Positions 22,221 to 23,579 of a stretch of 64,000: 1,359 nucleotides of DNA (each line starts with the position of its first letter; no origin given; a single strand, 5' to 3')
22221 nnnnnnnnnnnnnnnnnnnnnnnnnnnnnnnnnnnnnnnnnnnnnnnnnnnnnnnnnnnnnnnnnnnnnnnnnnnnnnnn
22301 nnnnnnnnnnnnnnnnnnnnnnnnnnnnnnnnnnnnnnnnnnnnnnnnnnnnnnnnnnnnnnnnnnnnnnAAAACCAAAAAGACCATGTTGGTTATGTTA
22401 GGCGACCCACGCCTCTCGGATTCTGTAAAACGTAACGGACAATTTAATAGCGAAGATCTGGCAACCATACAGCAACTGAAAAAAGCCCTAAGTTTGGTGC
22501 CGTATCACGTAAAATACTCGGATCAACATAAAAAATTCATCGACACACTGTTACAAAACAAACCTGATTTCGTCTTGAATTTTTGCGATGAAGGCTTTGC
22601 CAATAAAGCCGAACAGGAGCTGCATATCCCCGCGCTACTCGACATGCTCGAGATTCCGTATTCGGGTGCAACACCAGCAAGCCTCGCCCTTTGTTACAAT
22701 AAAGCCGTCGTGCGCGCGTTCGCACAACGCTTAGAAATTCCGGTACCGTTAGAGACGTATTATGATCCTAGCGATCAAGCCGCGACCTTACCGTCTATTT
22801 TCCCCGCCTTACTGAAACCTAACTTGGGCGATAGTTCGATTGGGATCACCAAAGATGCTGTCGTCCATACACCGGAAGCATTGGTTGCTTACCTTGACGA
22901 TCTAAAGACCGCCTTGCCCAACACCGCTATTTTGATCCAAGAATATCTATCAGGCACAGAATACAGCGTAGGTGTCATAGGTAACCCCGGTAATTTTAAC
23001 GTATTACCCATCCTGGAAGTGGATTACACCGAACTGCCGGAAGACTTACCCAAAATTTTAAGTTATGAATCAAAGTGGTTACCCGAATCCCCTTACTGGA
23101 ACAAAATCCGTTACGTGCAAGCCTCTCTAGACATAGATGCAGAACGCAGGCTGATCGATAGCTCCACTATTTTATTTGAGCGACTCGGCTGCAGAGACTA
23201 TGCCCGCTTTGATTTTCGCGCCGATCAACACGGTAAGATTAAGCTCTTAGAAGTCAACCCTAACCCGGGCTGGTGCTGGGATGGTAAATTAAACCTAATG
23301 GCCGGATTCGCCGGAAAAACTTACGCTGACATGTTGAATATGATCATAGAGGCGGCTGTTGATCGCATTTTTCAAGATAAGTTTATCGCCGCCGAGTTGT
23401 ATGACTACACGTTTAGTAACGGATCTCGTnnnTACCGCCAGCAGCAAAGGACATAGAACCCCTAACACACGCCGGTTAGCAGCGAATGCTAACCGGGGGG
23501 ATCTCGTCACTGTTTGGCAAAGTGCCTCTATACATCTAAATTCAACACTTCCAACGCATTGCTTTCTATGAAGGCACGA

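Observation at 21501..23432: Methyltransferase fused to a D-Ala-D-Ala-ligase-like ATP-grasp domain, standing alone next to mnmG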

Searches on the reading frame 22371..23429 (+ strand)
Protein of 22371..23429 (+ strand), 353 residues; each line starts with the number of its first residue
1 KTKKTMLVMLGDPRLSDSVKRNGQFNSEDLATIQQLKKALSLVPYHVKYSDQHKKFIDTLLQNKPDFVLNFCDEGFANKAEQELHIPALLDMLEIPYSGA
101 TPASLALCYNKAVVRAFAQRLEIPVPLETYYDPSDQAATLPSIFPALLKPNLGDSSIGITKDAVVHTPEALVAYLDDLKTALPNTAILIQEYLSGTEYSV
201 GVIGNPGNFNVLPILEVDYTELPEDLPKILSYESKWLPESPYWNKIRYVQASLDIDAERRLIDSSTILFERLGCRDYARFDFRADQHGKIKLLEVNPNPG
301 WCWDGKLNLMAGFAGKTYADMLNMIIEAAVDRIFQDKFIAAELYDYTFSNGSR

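Call 31: search_protein_representatives(protein=window:22371-23429:+)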
Query: 353 residues. Proteins with E-value up to 0.001 (for the whole library): 8642; up to 1e-10: 3518; up to 1e-30: 404. The best 150 are listed.
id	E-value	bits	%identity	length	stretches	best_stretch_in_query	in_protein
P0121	2.8e-120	417.6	58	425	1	7-333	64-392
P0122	3.8e-118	410.6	56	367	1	9-341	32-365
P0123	6.6e-100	350.6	51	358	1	1-332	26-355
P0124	6.1e-95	334.3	50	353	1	7-337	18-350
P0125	1.7e-92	326.3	47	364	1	4-333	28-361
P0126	2.0e-90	319.4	47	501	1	4-332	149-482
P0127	3.6e-90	318.6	50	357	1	7-331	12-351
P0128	5.1e-89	314.8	46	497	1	3-333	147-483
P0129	8.3e-89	314.1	52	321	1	6-333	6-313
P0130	5.9e-88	311.3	51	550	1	5-336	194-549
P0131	1.8e-86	306.5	47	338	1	6-332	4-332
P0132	2.1e-86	306.2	48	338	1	1-332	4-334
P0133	4.3e-85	301.9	44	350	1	3-333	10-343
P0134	8.2e-85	301.0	45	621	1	4-333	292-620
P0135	1.2e-84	300.5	48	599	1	5-333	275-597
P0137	4.4e-83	295.3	46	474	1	8-316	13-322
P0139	6.1e-83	294.8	46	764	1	8-331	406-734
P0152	1.3e-77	277.3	50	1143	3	143-286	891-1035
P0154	1.8e-77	276.8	47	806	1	6-334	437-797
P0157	4.7e-76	272.2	43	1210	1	3-331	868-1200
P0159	1.6e-75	270.4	53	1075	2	5-285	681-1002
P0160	8.3e-75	268.1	53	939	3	63-287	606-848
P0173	2.8e-70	253.2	44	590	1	5-312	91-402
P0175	8.2e-70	251.6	48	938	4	8-131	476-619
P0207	6.6e-59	215.8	39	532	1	7-330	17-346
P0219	6.2e-56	206.0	40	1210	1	6-332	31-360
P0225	1.0e-54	202.0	29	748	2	28-335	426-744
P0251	4.1e-48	180.3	37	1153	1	7-337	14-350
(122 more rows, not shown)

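Call 34: find_homologous_proteins(query=P0131, max_evalue=1e-10)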
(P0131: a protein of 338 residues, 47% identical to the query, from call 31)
Query P0131 (338 aa): 1138 proteins with E <= 1e-10 among 3095 candidates; the best 120 are listed.
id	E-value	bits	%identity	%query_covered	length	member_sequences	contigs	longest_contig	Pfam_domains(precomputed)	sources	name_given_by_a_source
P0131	2.8e-236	801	100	100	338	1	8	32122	PF07478.19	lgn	-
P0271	1.5e-102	361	51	99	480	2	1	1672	PF07478.19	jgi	jgi:D-alanine-D-alanine ligase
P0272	3.1e-101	357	51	99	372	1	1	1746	PF07478.19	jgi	-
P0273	2.0e-98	348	50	97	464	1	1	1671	PF07478.19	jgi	jgi:D-alanine-D-alanine ligase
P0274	5.8e-98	346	50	97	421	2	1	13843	PF15632.12,PF07478.19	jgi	jgi:D-alanine-D-alanine ligase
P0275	6.2e-98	346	51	97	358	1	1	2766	PF07478.19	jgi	jgi:D-alanine-D-alanine ligase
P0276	1.4e-97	345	48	98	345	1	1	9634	PF15632.12,PF07478.19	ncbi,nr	ncbi:MAG: hypothetical protein KDA42_09500, partial [Planctomycetales bacterium]|nr:hypothetical pro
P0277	1.7e-97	345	49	97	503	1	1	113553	PF15632.12,PF07478.19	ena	-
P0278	2.4e-97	344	48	98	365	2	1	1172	PF15632.12,PF07478.19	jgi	jgi:D-alanine-D-alanine ligase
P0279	2.9e-97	344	49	95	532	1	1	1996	PF07478.19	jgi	-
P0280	3.8e-97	344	50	99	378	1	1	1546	PF07478.19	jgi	jgi:D-alanine-D-alanine ligase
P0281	5.1e-97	343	49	97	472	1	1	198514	PF15632.12,PF07478.19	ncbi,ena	-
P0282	9.6e-97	342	49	97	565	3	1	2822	PF13847.13,PF13649.13,PF08241.19,PF07478.19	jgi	jgi:D-alanine-D-alanine ligase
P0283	1.0e-96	342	49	99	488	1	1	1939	PF15632.12,PF07478.19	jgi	jgi:D-alanine-D-alanine ligase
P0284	1.2e-96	342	49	97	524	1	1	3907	PF07478.19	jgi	jgi:D-alanine-D-alanine ligase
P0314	9.7e-94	332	47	98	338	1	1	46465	PF13535.12,PF02655.20,PF07478.19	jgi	jgi:D-alanine-D-alanine ligase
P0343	2.8e-91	324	47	96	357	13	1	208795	PF07478.19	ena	-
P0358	3.7e-90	321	46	96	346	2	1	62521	PF07478.19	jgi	-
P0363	9.2e-90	319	46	97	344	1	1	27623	PF15632.12,PF07478.19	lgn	-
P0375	7.2e-89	316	47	99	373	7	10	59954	PF15632.12,PF07478.19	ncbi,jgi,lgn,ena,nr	ncbi:MAG: D-alanine--D-alanine ligase [Gammaproteobacteria bacterium]|nr:D-alanine--D-alanine ligase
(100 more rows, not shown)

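Call 36: find_encoding_contigs(protein=P0131, flank=6000, max_places=3)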
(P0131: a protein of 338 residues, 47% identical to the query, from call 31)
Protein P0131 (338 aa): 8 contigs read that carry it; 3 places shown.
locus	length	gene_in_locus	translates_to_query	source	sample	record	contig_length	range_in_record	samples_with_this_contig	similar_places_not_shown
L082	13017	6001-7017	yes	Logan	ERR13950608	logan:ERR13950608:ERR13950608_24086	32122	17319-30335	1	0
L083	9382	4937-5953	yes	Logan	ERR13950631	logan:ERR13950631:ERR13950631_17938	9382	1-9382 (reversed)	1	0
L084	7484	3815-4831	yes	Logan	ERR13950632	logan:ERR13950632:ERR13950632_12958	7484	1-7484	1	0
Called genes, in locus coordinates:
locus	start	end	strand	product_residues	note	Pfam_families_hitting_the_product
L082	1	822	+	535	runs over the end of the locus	PF00118:Cpn60_TCP1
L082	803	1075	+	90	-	-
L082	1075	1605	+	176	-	-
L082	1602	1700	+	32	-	-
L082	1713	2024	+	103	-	-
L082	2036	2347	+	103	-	-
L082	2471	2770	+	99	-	-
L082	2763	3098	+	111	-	-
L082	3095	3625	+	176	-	-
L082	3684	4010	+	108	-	-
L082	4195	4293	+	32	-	-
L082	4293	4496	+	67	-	-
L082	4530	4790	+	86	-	-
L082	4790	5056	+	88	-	-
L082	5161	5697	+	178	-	PF14216:DUF4326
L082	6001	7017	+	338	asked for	PF07478:Dala_Dala_lig_C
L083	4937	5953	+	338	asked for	PF07478:Dala_Dala_lig_C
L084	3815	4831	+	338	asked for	PF07478:Dala_Dala_lig_C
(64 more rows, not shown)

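Call 37: find_encoding_contigs(protein=P0343, flank=6000, max_places=2)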
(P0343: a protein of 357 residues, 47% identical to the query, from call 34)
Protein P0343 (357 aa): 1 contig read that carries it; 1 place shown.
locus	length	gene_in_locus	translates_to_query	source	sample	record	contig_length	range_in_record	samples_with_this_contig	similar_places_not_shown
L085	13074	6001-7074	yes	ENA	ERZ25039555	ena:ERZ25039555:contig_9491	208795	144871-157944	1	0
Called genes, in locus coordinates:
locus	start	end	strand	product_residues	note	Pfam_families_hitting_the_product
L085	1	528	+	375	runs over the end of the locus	PF02541:Ppx-GppA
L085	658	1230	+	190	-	PF01728:FtsJ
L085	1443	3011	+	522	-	PF00478:IMPDH, PF00571:CBS, PF03060:NMO, PF01070:FMN_dh (weak)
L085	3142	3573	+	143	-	PF01124:MAPEG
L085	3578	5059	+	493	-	PF22458:RsmF-B_ferredox, PF01189:Methyltr_RsmB-F, PF03602:Cons_hypoth95 (weak), PF13847:Methyltransf_31 (faint)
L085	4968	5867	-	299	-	-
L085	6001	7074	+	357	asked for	PF07478:Dala_Dala_lig_C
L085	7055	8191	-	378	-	PF00027:cNMP_binding, PF00581:Rhodanese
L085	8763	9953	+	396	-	PF00117:GATase, PF02540:NAD_synthase (faint), PF03054:tRNA_Me_trans (faint), PF00958:GMP_synt_C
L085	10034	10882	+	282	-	-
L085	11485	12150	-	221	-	-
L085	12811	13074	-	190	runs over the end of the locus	-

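Call 38: find_encoding_contigs(protein=P0375, flank=6000, max_places=2)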
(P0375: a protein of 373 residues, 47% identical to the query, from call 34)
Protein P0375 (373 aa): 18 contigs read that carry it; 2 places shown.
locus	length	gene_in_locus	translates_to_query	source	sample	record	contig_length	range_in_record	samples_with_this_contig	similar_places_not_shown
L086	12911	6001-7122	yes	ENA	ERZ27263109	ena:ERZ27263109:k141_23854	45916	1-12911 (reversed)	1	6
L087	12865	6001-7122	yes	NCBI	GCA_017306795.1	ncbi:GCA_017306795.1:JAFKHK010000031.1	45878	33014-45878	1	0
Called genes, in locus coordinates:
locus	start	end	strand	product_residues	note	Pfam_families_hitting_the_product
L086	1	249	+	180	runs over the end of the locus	PF25087:GMPPB_C (faint), PF25084:LbH_EIF2B (weak), PF00132:Hexapep (weak)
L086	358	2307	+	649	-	PF01209:Ubie_methyltran, PF13489:Methyltransf_23, PF08241:Methyltransf_11, PF08242:Methyltransf_12 (weak), PF13649:Methyltransf_25, PF13847:Methyltransf_31, PF15632:ATPgrasp_Ter (faint), PF07478:Dala_Dala_lig_C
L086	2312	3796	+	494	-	PF02074:Peptidase_M32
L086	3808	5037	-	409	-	PF07690:MFS_1, PF00083:Sugar_tr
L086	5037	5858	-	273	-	PF08501:Shikimate_dh_N, PF01488:Shikimate_DH, PF18317:SDH_C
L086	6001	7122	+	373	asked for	PF15632:ATPgrasp_Ter (faint), PF07478:Dala_Dala_lig_C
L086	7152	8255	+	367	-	PF02655:ATP-grasp_3 (weak), PF07478:Dala_Dala_lig_C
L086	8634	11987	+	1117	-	-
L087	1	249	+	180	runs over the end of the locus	PF25087:GMPPB_C (faint), PF25084:LbH_EIF2B (weak), PF00132:Hexapep (weak)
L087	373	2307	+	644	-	PF01209:Ubie_methyltran, PF13489:Methyltransf_23, PF08241:Methyltransf_11, PF08242:Methyltransf_12 (weak), PF13649:Methyltransf_25, PF13847:Methyltransf_31, PF15632:ATPgrasp_Ter (faint), PF07478:Dala_Dala_lig_C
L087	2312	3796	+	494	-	PF02074:Peptidase_M32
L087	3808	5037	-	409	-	PF07690:MFS_1, PF00083:Sugar_tr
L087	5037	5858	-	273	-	PF08501:Shikimate_dh_N, PF01488:Shikimate_DH, PF18317:SDH_C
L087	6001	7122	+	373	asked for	PF15632:ATPgrasp_Ter (faint), PF07478:Dala_Dala_lig_C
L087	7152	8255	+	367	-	PF02655:ATP-grasp_3 (weak), PF07478:Dala_Dala_lig_C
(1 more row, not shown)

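Call 43: search_protein_families(library=pfam, proteins=[P0157, P0219, P0251, P0137, P0207, P0173, P0152, P0139, P0154, P0225], max_evalue=0.0001)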
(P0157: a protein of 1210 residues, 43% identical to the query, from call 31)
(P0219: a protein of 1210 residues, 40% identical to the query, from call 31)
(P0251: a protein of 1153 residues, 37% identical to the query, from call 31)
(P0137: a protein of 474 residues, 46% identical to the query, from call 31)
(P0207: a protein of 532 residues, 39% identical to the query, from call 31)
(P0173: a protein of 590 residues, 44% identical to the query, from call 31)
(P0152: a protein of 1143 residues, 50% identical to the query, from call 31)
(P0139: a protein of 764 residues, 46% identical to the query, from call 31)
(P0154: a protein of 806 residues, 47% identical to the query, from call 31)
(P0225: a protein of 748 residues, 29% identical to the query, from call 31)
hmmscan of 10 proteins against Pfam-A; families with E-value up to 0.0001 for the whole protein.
P0157 (1210 aa): 8 families
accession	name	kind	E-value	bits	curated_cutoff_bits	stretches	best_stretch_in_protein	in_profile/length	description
PF23598.1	LRR_14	-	1.9e-39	135.9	40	5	603-683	43-121/353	Leucine-rich repeat region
PF13855.12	LRR_8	-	1.3e-26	92.6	27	3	609-665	3-61/61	Leucine rich repeat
PF12799.13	LRR_4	-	2.4e-23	82.1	27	1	631-668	2-39/44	Leucine Rich repeats (2 copies)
PF07478.18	Dala_Dala_lig_C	-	1.1e-17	64.7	24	1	989-1195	5-203/204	D-ala D-ala ligase C-terminus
PF00560.39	LRR_1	-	6.7e-17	58.4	20.6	0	632-652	2-23/23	Leucine Rich Repeat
PF14580.12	LRR_9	-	7.8e-08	32.5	30.5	0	541-644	22-127/175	Leucine-rich repeat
PF23286.1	LRR_13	-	1.4e-07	31.9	30.1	0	733-805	15-88/210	Disease resistance protein RPS4B-like, leucine-rich repeats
PF23211.1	LRR_LRWD1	-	9.6e-06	25.9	28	0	602-682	37-115/190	Leucine-rich repeat and WD repeat-containing protein 1, LRR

P0219 (1210 aa): 3 families
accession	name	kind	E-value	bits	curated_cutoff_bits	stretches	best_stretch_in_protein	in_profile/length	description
PF00326.27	Peptidase_S9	-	3e-49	167.8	22.6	1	951-1163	3-210/213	Prolyl oligopeptidase family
PF02897.21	Peptidase_S9_N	-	2.3e-35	122.6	24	1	456-817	20-361/414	Prolyl oligopeptidase, N-terminal beta-propeller domain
PF07478.18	Dala_Dala_lig_C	-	3.3e-17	63.1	24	1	157-353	20-202/204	D-ala D-ala ligase C-terminus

P0251 (1153 aa): 3 families
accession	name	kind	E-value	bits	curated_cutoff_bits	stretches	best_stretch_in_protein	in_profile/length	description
PF00326.27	Peptidase_S9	-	2.1e-56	191.2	22.6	1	894-1106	3-211/213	Prolyl oligopeptidase family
PF02897.21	Peptidase_S9_N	-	6.8e-49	167.2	24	1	448-789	19-360/414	Prolyl oligopeptidase, N-terminal beta-propeller domain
PF07478.18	Dala_Dala_lig_C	-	9.3e-15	55.1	24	1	122-340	3-204/204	D-ala D-ala ligase C-terminus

P0137 (474 aa): 2 families
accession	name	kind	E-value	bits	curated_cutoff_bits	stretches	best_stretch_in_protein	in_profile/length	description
PF00501.34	AMP-binding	-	1.5e-12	47.4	29.9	1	358-423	9-71/384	AMP-binding enzyme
PF07478.18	Dala_Dala_lig_C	-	4.6e-11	43.1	24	1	150-309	37-180/204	D-ala D-ala ligase C-terminus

P0207 (532 aa): 5 families
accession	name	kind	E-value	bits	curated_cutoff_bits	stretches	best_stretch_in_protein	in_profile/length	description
PF07478.18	Dala_Dala_lig_C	-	1.4e-14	54.5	24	1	155-342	36-203/204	D-ala D-ala ligase C-terminus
PF00583.31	Acetyltransf_1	-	4.6e-13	49.9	20.7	1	396-501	8-116/116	Acetyltransferase (GNAT) family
PF13302.13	Acetyltransf_3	-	2.5e-10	41.6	25.4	1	376-501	3-137/138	Acetyltransferase (GNAT) domain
PF13523.12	Acetyltransf_8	-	1.5e-06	28.4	27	0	455-508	91-144/145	Acetyltransferase (GNAT) domain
PF13508.13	Acetyltransf_7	-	3.7e-06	27.6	27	1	419-502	4-83/84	Acetyltransferase (GNAT) domain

P0173 (590 aa): 2 families
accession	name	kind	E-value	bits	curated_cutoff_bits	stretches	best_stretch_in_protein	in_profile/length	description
PF07478.18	Dala_Dala_lig_C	-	2.2e-16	60.4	24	1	233-393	37-180/204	D-ala D-ala ligase C-terminus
PF00856.33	SET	-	2e-11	44.7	22.4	1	455-546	1-105/105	SET domain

P0152 (1143 aa): 7 families
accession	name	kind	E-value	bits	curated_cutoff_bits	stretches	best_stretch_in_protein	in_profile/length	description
PF13649.12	Methyltransf_25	-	5.5e-18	65.9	27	1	211-309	1-95/97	Methyltransferase domain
PF13847.12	Methyltransf_31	-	5.7e-15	55.7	27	1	210-319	6-113/145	Methyltransferase domain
PF07478.18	Dala_Dala_lig_C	-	2e-12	47.5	24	1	884-1034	29-162/204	D-ala D-ala ligase C-terminus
PF08241.18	Methyltransf_11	-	2.5e-12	47.7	21.2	1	212-314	1-94/95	Methyltransferase domain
PF01209.24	Ubie_methyltran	-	1.4e-09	38.1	20.1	1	204-314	44-150/233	ubiE/COQ5 methyltransferase family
PF08242.18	Methyltransf_12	-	1.7e-06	29.1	30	1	212-312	1-97/98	Methyltransferase domain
PF05175.20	MTS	-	2.4e-05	24.5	23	1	210-281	34-103/170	Methyltransferase small domain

P0139 (764 aa): 7 families
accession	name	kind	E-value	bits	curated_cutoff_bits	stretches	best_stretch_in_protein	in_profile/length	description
PF07478.18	Dala_Dala_lig_C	-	8e-23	81.4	24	1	542-726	33-200/204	D-ala D-ala ligase C-terminus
PF13649.12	Methyltransf_25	-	5.2e-18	66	27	1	77-173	2-97/97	Methyltransferase domain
PF08241.18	Methyltransf_11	-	2.3e-15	57.4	21.2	1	77-176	1-94/95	Methyltransferase domain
PF13847.12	Methyltransf_31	-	1.9e-11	44.2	27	1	73-181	4-113/145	Methyltransferase domain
PF01209.24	Ubie_methyltran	-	5.6e-07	29.6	20.1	1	67-176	42-150/233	ubiE/COQ5 methyltransferase family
PF13489.12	Methyltransf_23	-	1.8e-06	28.2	27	1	61-254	10-159/164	Methyltransferase domain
PF08242.18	Methyltransf_12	-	1.2e-05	26.3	30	0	77-175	1-98/98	Methyltransferase domain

P0154 (806 aa): 9 families
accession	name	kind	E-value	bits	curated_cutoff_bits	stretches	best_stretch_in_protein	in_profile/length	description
PF07478.18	Dala_Dala_lig_C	-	6.7e-24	85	24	1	556-789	2-203/204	D-ala D-ala ligase C-terminus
PF13649.12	Methyltransf_25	-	8.8e-21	74.9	27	1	184-282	1-97/97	Methyltransferase domain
PF13847.12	Methyltransf_31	-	5.8e-16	58.9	27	1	181-290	4-113/145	Methyltransferase domain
PF08241.18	Methyltransf_11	-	6.9e-15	55.9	21.2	1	185-285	1-94/95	Methyltransferase domain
PF01209.24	Ubie_methyltran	-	2.2e-12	47.3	20.1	1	180-285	47-150/233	ubiE/COQ5 methyltransferase family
PF08242.18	Methyltransf_12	-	4.6e-10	40.6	30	1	185-283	1-97/98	Methyltransferase domain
PF02390.23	Methyltransf_4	-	2.4e-05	24.3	24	0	181-236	2-58/173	Putative methyltransferase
PF13489.12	Methyltransf_23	-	3.9e-05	23.9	27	1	173-293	13-123/164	Methyltransferase domain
PF13535.11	ATP-grasp_4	-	7.4e-05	22.8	27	0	593-654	2-70/160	ATP-grasp domain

P0225 (748 aa): 4 families
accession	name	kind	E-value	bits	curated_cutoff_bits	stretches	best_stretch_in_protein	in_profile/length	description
PF07478.18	Dala_Dala_lig_C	-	4e-25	89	24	2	519-735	3-203/204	D-ala D-ala ligase C-terminus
PF02655.19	ATP-grasp_3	-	3.7e-10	40.6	23.2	0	522-705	15-154/160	ATP-grasp domain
PF13535.11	ATP-grasp_4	-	1.6e-06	28.3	27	0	546-625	2-90/160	ATP-grasp domain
PF15632.11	ATPgrasp_Ter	-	1.5e-05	25.2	29.1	0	589-611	3-26/131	ATP-grasp in the biosynthetic pathway with Ter operon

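Call 44: list_cluster_members(proteins=[P0152, P0159, P0160, P0175, P0219, P0251, P0207, P0173, P0157, P0139])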
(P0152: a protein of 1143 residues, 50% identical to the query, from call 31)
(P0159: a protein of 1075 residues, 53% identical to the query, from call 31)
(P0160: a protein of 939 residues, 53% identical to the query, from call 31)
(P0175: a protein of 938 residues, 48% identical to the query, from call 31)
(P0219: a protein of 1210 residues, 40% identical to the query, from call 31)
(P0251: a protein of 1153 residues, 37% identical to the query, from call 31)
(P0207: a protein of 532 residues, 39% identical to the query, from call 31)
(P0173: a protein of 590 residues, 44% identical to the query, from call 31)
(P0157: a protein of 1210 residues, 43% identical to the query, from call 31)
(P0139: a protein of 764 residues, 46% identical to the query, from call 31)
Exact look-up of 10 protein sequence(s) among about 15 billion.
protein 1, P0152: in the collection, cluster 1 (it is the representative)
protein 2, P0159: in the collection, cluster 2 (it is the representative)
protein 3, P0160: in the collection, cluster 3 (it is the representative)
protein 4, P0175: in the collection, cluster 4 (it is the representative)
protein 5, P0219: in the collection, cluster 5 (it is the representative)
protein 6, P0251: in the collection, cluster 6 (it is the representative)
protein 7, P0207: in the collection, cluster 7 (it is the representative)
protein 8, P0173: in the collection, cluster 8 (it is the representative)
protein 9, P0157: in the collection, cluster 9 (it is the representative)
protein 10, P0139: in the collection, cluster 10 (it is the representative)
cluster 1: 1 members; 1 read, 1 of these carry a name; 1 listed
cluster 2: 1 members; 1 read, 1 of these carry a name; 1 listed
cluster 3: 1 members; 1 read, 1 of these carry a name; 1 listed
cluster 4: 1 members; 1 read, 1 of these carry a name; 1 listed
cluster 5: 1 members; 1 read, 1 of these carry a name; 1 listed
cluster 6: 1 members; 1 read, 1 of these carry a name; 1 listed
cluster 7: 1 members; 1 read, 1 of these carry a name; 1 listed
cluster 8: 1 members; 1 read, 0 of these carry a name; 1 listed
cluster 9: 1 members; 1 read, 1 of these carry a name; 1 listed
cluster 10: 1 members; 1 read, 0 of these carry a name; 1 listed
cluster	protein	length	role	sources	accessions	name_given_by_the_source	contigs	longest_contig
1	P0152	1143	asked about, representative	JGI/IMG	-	D-alanine-D-alanine ligase-like ATP-grasp enzyme/SAM-dependent methyltransferase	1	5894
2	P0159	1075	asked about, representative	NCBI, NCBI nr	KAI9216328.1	hypothetical protein BC828DRAFT_409566 [Blastocladiella britannica]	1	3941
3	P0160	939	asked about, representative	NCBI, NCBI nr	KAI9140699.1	hypothetical protein BKA69DRAFT_1125441 [Paraphysoderma sedebokerense]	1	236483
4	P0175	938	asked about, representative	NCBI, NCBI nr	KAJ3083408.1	hypothetical protein HK102_001092 [Quaeritorhiza haematococci]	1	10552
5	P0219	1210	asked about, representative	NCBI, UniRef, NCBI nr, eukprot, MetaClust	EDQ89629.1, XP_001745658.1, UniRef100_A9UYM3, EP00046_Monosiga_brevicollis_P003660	uncharacterized protein MONBRDRAFT_25175 [Monosiga brevicollis MX1] | Prolyl endopeptidase-like n=1 Tax=Monosiga brevicollis TaxID=81824 RepID=A9UYM3_MONBE | XP_001745658.1 hypothetical protein [Monosiga brevicollis MX1]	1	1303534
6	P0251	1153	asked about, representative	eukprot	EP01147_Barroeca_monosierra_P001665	gene1665-4794_t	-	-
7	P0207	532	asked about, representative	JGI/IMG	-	D-alanine-D-alanine ligase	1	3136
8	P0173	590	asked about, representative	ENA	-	-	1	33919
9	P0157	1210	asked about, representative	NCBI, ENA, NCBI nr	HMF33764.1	MAG TPA: leucine-rich repeat domain-containing protein [Candidatus Lokiarchaeia archaeon] | leucine-rich repeat domain-containing protein [Candidatus Lokiarchaeia archaeon]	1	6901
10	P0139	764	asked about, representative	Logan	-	-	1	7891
